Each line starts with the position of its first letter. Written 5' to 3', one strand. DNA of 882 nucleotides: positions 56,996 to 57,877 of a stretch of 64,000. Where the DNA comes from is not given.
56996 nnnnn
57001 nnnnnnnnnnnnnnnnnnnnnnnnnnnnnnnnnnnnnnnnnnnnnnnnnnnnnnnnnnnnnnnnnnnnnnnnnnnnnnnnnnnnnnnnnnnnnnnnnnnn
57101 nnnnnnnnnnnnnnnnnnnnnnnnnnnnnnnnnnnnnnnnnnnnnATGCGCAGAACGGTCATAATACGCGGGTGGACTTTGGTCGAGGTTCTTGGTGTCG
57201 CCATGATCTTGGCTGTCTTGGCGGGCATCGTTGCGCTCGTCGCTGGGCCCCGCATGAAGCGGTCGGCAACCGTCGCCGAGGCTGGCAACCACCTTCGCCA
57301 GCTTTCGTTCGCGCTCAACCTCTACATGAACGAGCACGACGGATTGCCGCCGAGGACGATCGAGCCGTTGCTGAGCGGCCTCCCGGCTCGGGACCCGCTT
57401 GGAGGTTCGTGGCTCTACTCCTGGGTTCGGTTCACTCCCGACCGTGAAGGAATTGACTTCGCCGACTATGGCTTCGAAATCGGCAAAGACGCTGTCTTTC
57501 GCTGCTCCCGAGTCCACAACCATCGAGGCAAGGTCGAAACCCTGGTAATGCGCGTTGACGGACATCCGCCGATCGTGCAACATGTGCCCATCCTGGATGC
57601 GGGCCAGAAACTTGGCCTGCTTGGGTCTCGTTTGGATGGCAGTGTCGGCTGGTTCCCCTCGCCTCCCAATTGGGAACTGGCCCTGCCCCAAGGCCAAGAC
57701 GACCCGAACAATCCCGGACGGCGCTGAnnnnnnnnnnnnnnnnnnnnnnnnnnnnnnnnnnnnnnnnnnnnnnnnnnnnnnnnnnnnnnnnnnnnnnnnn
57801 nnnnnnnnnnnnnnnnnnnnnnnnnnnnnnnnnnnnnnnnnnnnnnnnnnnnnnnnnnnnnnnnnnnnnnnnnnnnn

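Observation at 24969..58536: Recurring module in three loci: membrane thiol-disulfide oxidoreductase plus Cys-rich exported protein, with a prepilin-like protein in two of them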

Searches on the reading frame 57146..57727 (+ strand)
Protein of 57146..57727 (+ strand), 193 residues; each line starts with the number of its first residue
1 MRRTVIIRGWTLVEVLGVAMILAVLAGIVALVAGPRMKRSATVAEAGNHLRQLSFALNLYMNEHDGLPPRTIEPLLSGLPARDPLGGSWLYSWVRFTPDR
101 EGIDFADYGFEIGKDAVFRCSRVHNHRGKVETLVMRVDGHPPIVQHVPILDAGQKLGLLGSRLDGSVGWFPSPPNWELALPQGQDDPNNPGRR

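Call 3: search_protein_families(library=pfam, max_evalue=0.1, proteins=[window:57146-57727:+])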
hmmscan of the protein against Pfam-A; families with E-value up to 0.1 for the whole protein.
window:57146-57727:+ (193 aa): 1 family
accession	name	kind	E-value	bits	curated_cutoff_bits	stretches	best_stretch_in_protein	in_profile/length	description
PF07963.17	N_methyl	-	0.052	13.6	21.2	1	9-29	6-26/27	Prokaryotic N-terminal methylation motif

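Call 8: search_protein_families(library=ncbifam, max_evalue=0.1, proteins=[window:57146-57727:+])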
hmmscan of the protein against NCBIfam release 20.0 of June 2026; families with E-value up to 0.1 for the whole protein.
window:57146-57727:+ (193 aa): 3 families
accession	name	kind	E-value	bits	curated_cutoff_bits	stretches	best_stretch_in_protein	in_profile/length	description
TIGR01710.1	typeII_sec_gspG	equivalog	0.00016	21.7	88.85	1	8-95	1-88/134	type II secretion system major pseudopilin GspG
TIGR01708.2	typeII_sec_gspH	equivalog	0.0048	16.9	80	1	8-53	2-47/169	type II secretion system minor pseudopilin GspH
NF040963.1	MamI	equivalog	0.055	13.3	80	1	10-40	23-55/69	magnetosome protein MamI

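Call 9: find_encoding_contigs(protein=window:57146-57727:+, flank=10000, max_places=6)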
Protein window:57146-57727:+ (193 aa): 20 contigs read that carry it; 6 places shown.
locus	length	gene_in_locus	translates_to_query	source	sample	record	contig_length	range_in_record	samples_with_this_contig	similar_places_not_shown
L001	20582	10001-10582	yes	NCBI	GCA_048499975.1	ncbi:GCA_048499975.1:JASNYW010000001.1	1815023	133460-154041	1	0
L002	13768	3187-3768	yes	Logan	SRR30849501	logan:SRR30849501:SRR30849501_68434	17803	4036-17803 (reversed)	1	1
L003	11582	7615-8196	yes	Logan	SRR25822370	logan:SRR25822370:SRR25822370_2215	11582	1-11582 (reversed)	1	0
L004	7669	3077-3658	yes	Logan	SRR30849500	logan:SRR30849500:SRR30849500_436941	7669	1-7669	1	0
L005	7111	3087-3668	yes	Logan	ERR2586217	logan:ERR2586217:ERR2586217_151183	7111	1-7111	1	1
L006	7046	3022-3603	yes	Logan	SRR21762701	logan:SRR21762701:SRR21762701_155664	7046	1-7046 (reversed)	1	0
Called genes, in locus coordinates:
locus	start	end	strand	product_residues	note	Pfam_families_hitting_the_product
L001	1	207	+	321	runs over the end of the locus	PF00005:ABC_tran, PF13304:AAA_21 (faint), PF08352:oligo_HPY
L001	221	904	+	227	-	-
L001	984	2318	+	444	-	PF02826:2-Hacid_dh_C (faint), PF03721:UDPG_MGDP_dh_N, PF00984:UDPG_MGDP_dh, PF03720:UDPG_MGDP_dh_C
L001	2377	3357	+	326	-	PF01073:3Beta_HSD, PF01370:Epimerase, PF02719:Polysacc_synt_2 (weak), PF04321:RmlD_sub_bind, PF16363:GDP_Man_Dehyd, PF07993:NAD_binding_4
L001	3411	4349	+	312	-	PF02397:Bac_transf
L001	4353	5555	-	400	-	PF04932:Wzy_C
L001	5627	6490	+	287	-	PF00561:Abhydrolase_1, PF12146:Hydrolase_4, PF12697:Abhydrolase_6, PF20408:Abhydrolase_11 (faint)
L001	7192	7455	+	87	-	PF13411:MerR_1, PF00376:MerR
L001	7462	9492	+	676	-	PF00515:TPR_1 (faint), PF07719:TPR_2 (faint), PF07721:TPR_4 (faint), PF12895:ANAPC3 (faint), PF00535:Glycos_transf_2, PF13414:TPR_11 (weak), PF13432:TPR_16 (weak), PF14559:TPR_19 (weak), +8 more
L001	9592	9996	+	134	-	-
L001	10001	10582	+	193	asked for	-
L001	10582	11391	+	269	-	-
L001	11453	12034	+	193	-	-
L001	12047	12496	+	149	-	PF00011:HSP20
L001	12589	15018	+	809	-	PF02190:LON_substr_bdg, PF00004:AAA, PF07728:AAA_5 (weak), PF22667:Lon_lid, PF05362:Lon_C, PF13541:ChlI (weak)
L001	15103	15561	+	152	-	PF13411:MerR_1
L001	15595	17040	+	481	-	PF00092:VWA, PF13519:VWA_2, PF13768:VWA_3 (weak), PF05157:MshEN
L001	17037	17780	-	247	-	PF01209:Ubie_methyltran (weak), PF05175:MTS (faint), PF05401:NodS (weak), PF13489:Methyltransf_23, PF13847:Methyltransf_31, PF08241:Methyltransf_11, PF08242:Methyltransf_12, PF13649:Methyltransf_25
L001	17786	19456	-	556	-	PF17957:Big_7 (weak), PF14559:TPR_19 (faint)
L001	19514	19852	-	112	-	PF00543:P-II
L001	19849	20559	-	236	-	PF01027:Bax1-I (faint)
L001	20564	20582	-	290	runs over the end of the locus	PF02511:Thy1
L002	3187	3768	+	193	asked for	-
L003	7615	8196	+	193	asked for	-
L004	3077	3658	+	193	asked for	-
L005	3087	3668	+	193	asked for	-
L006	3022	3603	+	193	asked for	-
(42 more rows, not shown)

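Call 50: search_protein_families(library=pfam, max_evalue=10, proteins=[L001:9592-9996:+])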
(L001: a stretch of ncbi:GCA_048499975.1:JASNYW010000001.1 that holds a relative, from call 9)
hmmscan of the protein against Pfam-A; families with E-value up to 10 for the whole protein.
L001:9592-9996:+ (134 aa): 1 family
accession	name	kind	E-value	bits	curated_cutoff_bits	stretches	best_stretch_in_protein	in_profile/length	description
PF18322.6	CLIP_1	-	4.1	7.9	26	1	28-45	14-31/52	Serine protease Clip domain PPAF-2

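Call 96: search_protein_families(library=pfam, alignment_id=A6, max_evalue=1)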
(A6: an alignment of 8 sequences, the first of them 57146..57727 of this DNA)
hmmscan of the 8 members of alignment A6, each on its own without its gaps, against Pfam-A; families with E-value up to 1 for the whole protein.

A. member 1, window:57146-57727:+ (193 aa): 1 family
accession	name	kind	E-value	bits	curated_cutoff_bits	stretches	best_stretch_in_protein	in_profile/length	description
PF07963.17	N_methyl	-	0.052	13.6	21.2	1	9-29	6-26/27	Prokaryotic N-terminal methylation motif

B. families by the number of members that match (of 8 scanned): 9 families
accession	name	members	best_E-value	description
PF07963.17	N_methyl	8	1.6e-09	Prokaryotic N-terminal methylation motif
PF10907.13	DUF2749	2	0.042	Protein of unknown function (DUF2749)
PF07596.16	SBP_bac_10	1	0.042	Protein of unknown function (DUF1559)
PF23993.1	DUF7311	1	0.048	Domain of unknown function (DUF7311)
PF04995.19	CcmD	1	0.077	Heme exporter protein D (CcmD)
PF16982.10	Flp1_like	1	0.081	Putative Flagellin, Flp1-like, domain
PF08847.16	Crr6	1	0.14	Chlororespiratory reduction 6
PF23858.1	DUF7220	1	0.17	Family of unknown function (DUF7220)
PF01222.22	ERG4_ERG24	1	0.26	Ergosterol biosynthesis ERG4/ERG24 family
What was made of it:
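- On DUF1559 / HX9DG prepilin-associated proteins: the pilin-like proteins: One of eight family members hits at E = 0.042 (call 96).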

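Call 97: search_protein_families(library=pfam, alignment_id=A7, max_evalue=1)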
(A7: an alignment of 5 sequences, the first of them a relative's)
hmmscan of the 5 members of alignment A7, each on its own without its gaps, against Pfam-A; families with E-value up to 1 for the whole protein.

A. member 1, L001:9592-9996:+ (134 aa): 0 families

B. families by the number of members that match (of 5 scanned): 1 family
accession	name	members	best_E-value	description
PF04846.18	Herpes_pp38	1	0.16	Herpesvirus pp38 phosphoprotein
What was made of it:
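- There is no transporter, protease or recognisable immunity gene, and no similarity to known toxins or bacteriocins (calls 3, 8, 50, 97).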

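Call 98: search_protein_families(library=ncbifam, alignment_id=A6, max_evalue=1)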
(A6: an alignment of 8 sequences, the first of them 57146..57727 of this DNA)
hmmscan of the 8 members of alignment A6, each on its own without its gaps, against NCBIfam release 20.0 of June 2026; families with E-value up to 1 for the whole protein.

A. member 1, window:57146-57727:+ (193 aa): 5 families
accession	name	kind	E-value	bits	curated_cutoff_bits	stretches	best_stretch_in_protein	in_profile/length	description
TIGR01710.1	typeII_sec_gspG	equivalog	0.00016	21.7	88.85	1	8-95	1-88/134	type II secretion system major pseudopilin GspG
TIGR01708.2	typeII_sec_gspH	equivalog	0.0048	16.9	80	1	8-53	2-47/169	type II secretion system minor pseudopilin GspH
NF040963.1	MamI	equivalog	0.055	13.3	80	1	10-40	23-55/69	magnetosome protein MamI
TIGR02596.1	TIGR02596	subfamily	0.11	12.5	70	1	11-61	2-52/196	Verru_Chthon cassette protein D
TIGR03813.2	Gln_GABA_anti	equivalog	0.19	10.6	650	1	12-47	281-315/479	glutamine/gamma-aminobutyrate antiporter GadC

B. families by the number of members that match (of 8 scanned): 26 families (the first 25 are shown)
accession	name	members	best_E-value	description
TIGR01710.1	typeII_sec_gspG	8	4.4e-11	type II secretion system major pseudopilin GspG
TIGR02532.1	IV_pilin_GFxxxE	7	1.4e-08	prepilin-type N-terminal cleavage/methylation domain-containing protein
TIGR01708.2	typeII_sec_gspH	7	6.7e-07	type II secretion system minor pseudopilin GspH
NF007862.0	PRK10574.1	7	1.4e-06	prepilin peptidase-dependent pilin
NF041775.1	typeIV_PilA_Myxo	5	8.3e-07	type IV pilin protein PilA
TIGR02596.1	TIGR02596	5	0.00013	Verru_Chthon cassette protein D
NF041013.1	T4P_ComGE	5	0.0002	competence type IV pilus minor pilin ComGE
NF007800.0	PRK10506.1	5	0.0045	prepilin peptidase-dependent protein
NF040982.1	ComGD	4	0.00035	competence type IV pilus minor pilin ComGD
NF040999.1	pilin_ComGC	3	1.4e-06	competence type IV pilus major pilin ComGC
NF041002.1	pilin_ComGF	2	0.0012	competence type IV pilus minor pilin ComGF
TIGR01711.1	gspJ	2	0.0022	type II secretion system minor pseudopilin GspJ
NF007848.0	PRK10557.1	2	0.0047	prepilin peptidase-dependent protein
TIGR01707.1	gspI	2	0.012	type II secretion system minor pseudopilin GspI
NF038303.1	EPS_HpsB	2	0.09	hormogonium polysaccharide secretion pseudopilin HpsB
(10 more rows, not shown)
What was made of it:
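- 57146..57727 (+): Locus C prepilin-like protein, 193 aa (G|WTLVE), with the family motif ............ near the C-terminus. All eight members hit N_methyl and GspG N-terminus (best 1.6e-9 and 4.4e-11; calls 96, 98).
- On Type IV pilin-like (class III signal) proteins: locus B and C pilins: C: the window protein alone is below Pfam's cut-off (13.6 against 21.2), but all eight family members hit N_methyl (best 1.6e-9) and GspG (best 4.4e-11) (calls 96, 98).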

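Call 99: find_related_loci(query=A6, collection=metagenome_contigs, flank=6000)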
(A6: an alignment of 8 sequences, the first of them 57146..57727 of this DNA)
Query A6 (193 aa) in metagenome_contigs; peptide patterns used: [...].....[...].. (x = any residue, [..] = any of these).
335 stretches matched a pattern; 1 encode a relative of the query (tblastn E <= 1e-3); 1 distinct loci.
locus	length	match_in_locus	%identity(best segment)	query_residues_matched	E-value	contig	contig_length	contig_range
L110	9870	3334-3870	33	8-178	2e-14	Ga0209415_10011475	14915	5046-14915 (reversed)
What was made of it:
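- Tried and rejected: It returned a single locus (call 99).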

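Call 101: list_cluster_members(proteins=[P0001, P0008, window:57146-57727:+, L001:9592-9996:+, P0002, window:31227-31793:-, window:31790-32314:-, window:26708-27079:+, window:24969-26042:-, window:27055-28101:+])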
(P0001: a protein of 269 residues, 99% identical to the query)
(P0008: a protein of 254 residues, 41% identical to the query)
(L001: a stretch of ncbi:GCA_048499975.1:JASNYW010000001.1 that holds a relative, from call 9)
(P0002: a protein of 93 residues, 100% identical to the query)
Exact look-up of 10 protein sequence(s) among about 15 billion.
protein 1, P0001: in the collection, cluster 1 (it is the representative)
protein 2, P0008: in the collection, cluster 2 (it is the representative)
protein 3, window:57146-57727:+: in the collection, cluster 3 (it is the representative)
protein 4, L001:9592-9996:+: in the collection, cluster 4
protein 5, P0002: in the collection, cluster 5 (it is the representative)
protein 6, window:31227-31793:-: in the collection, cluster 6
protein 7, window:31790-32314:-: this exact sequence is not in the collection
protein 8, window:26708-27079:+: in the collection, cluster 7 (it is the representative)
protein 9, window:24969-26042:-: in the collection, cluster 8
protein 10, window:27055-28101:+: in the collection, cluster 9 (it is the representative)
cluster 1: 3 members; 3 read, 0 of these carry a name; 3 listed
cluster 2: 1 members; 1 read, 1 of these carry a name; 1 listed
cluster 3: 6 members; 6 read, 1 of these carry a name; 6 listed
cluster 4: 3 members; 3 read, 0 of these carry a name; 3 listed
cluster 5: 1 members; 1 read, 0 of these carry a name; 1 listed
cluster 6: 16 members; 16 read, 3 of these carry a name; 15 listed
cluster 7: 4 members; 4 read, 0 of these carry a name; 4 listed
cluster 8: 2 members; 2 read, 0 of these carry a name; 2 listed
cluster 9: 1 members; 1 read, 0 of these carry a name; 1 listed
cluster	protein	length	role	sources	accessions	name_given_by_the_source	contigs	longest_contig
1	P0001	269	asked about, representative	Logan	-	-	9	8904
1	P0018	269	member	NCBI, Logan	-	-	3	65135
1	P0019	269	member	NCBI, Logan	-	-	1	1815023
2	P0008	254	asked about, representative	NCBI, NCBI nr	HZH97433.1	MAG TPA: hypothetical protein VEX38_00560, partial [Fimbriimonadaceae bacterium] | hypothetical protein [Fimbriimonadaceae bacterium]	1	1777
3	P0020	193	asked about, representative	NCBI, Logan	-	-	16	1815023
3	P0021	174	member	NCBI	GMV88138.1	MAG: hypothetical protein AMXMBFR81_10690 [Chthonomonas sp.]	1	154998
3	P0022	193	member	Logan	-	-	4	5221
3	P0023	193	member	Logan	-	-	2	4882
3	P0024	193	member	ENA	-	-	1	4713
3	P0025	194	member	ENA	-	-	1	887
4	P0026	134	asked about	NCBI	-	-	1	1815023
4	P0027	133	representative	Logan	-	-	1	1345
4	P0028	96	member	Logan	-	-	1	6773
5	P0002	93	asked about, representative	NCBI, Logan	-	-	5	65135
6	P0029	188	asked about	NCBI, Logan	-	-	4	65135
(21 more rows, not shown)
